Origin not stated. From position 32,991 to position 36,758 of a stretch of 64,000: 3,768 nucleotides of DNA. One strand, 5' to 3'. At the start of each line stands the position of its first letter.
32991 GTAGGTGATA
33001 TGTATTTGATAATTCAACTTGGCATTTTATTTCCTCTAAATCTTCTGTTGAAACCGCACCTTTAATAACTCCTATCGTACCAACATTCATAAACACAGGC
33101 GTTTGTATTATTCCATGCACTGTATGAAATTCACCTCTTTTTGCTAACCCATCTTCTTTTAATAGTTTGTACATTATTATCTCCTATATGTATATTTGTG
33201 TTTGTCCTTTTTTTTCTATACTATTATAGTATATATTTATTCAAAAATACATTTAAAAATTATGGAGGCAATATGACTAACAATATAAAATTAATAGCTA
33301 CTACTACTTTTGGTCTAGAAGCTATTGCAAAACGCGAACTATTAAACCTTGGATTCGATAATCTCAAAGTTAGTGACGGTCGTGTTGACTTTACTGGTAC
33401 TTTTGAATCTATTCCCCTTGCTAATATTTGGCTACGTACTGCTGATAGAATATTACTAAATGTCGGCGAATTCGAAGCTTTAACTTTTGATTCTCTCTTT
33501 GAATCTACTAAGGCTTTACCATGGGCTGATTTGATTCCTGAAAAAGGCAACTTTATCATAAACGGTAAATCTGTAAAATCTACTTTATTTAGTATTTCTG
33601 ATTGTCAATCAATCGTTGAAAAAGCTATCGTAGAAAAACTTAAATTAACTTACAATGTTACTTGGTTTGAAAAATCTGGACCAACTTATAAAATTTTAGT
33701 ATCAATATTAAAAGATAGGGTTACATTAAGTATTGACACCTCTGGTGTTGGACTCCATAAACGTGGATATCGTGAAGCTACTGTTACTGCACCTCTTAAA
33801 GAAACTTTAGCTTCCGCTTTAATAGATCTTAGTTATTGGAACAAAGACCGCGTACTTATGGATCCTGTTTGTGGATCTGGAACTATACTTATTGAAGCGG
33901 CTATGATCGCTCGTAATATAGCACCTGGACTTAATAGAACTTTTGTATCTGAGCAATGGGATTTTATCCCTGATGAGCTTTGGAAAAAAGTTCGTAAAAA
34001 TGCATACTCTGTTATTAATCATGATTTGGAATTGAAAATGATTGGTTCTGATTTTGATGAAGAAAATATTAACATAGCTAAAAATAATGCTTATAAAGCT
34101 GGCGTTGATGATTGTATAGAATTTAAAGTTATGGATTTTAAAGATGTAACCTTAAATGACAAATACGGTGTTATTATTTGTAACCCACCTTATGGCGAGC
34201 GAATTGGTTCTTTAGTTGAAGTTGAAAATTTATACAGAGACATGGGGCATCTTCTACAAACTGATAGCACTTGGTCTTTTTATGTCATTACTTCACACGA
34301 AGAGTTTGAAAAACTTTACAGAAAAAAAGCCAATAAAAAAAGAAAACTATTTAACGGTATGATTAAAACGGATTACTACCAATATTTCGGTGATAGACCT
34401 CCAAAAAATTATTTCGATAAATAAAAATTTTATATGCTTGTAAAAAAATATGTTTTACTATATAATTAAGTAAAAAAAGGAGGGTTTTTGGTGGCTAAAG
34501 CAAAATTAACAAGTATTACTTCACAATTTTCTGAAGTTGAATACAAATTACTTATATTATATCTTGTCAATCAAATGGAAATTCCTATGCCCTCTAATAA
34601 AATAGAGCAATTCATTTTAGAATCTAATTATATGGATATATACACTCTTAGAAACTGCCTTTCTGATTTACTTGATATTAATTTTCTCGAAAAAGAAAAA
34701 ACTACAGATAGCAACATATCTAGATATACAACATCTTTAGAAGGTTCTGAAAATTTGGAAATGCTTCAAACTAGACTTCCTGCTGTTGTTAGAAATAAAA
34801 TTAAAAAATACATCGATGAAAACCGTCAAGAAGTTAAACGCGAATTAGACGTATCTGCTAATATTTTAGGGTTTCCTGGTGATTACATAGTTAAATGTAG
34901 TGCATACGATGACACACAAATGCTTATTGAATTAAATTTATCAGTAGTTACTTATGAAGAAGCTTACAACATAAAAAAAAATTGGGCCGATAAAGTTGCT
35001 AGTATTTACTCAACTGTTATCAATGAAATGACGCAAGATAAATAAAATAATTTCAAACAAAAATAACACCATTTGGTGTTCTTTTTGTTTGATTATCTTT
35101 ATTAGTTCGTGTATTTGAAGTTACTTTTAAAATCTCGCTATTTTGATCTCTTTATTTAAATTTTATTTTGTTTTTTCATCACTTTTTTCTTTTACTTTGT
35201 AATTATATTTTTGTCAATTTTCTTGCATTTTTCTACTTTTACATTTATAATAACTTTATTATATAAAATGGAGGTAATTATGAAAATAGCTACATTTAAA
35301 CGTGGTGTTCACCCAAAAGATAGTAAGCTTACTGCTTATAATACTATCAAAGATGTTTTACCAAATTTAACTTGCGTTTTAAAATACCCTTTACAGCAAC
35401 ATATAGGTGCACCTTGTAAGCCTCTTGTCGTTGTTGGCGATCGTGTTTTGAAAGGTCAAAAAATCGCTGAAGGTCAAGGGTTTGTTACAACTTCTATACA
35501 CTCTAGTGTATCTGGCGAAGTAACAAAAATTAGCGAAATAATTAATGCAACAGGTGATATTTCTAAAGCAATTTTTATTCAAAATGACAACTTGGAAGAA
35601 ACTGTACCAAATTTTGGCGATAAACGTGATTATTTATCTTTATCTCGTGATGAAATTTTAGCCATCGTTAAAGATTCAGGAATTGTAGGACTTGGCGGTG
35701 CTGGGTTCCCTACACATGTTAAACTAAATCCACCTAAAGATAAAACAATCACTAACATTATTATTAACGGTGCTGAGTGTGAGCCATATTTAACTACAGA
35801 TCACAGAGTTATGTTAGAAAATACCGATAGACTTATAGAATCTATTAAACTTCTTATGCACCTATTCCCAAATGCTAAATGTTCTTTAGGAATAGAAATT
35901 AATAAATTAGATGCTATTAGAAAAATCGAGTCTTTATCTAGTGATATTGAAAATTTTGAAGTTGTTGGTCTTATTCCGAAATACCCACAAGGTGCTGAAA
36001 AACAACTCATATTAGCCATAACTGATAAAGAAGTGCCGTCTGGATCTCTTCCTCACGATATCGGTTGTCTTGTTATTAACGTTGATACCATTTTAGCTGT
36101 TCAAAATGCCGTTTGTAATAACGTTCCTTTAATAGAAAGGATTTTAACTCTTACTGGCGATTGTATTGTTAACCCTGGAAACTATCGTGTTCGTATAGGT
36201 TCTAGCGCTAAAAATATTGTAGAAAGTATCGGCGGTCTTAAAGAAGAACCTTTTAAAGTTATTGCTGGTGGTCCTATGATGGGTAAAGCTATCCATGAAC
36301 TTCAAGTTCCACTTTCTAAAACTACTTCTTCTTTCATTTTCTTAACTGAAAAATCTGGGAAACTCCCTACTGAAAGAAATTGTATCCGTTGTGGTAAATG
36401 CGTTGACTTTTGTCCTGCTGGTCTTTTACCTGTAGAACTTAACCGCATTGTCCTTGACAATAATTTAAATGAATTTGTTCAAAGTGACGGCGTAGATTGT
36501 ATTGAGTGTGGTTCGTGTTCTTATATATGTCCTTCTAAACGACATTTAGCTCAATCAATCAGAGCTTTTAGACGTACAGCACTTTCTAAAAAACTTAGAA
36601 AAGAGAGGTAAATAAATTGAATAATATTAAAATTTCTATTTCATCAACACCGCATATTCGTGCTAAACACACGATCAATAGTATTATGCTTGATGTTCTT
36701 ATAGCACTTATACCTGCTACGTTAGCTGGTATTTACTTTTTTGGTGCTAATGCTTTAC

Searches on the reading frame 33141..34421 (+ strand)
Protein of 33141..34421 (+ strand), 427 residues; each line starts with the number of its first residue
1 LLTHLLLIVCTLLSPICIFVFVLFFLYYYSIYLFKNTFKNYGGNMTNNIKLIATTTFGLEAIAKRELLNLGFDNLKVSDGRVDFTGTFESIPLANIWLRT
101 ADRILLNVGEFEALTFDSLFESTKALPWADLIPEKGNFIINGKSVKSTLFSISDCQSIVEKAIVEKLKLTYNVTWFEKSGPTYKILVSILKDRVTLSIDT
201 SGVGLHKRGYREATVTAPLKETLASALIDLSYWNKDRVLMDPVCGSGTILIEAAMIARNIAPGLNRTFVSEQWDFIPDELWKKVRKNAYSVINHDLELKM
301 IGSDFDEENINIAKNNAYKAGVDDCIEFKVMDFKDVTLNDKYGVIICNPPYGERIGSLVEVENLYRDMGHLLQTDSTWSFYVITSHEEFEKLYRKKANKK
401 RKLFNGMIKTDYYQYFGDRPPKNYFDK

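Call 76: search_protein_families(library=ncbifam, proteins=[window:33141-34421:+], max_evalue=1e-50)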
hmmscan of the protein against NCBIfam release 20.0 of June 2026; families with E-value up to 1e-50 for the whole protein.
window:33141-34421:+ (427 aa): 2 families
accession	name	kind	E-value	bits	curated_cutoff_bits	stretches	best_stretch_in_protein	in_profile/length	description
NF008748.0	PRK11783.1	equivalog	5.7e-82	276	466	1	47-415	2-380/704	bifunctional 23S rRNA (guanine(2069)-N(7))-methyltransferase RlmK/23S rRNA (guanine(2445)-N(2))-methyltransferase RlmL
NF040721.1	Trm14_Arch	equivalog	3.3e-54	184.4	280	1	50-394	2-344/370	tRNA (guanine(6)-N2)-methyltransferase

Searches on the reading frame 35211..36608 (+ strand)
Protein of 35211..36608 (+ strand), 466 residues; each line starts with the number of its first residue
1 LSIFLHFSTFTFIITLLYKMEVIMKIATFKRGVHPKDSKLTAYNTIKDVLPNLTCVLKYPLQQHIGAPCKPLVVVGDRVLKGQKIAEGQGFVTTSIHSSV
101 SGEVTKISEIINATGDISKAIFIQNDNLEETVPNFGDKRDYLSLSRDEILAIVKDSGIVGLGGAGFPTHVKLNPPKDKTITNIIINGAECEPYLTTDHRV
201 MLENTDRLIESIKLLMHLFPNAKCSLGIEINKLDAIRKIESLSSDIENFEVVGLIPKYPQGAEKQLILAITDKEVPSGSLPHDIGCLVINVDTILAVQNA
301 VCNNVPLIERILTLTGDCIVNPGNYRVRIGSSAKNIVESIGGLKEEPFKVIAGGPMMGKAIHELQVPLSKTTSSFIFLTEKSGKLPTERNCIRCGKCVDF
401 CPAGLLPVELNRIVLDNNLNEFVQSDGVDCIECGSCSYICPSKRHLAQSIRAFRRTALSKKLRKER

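Call 76: search_protein_families(library=ncbifam, proteins=[window:35211-36608:+], max_evalue=1e-50)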
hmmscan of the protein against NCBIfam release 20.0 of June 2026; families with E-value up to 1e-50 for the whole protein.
window:35211-36608:+ (466 aa): 4 families
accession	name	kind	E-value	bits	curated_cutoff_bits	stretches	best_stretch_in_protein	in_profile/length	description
TIGR01945.1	rnfC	subfamily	1e-148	495.5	245.95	1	27-455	2-429/435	RnfABCDGE type electron transport complex subunit C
NF003454.1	PRK05035.1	equivalog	1.1e-123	413.7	345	1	25-453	2-431/556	electron transport complex subunit RsxC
NF041837.1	rnfC_Methano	equivalog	8e-68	229.3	650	0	268-458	238-426/438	Rnf electron transport complex subunit RnfC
TIGR04481.1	PR_assoc_PrdC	equivalog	2.3e-60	204.6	490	1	58-376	2-303/425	proline reductase-associated electron transfer protein PrdC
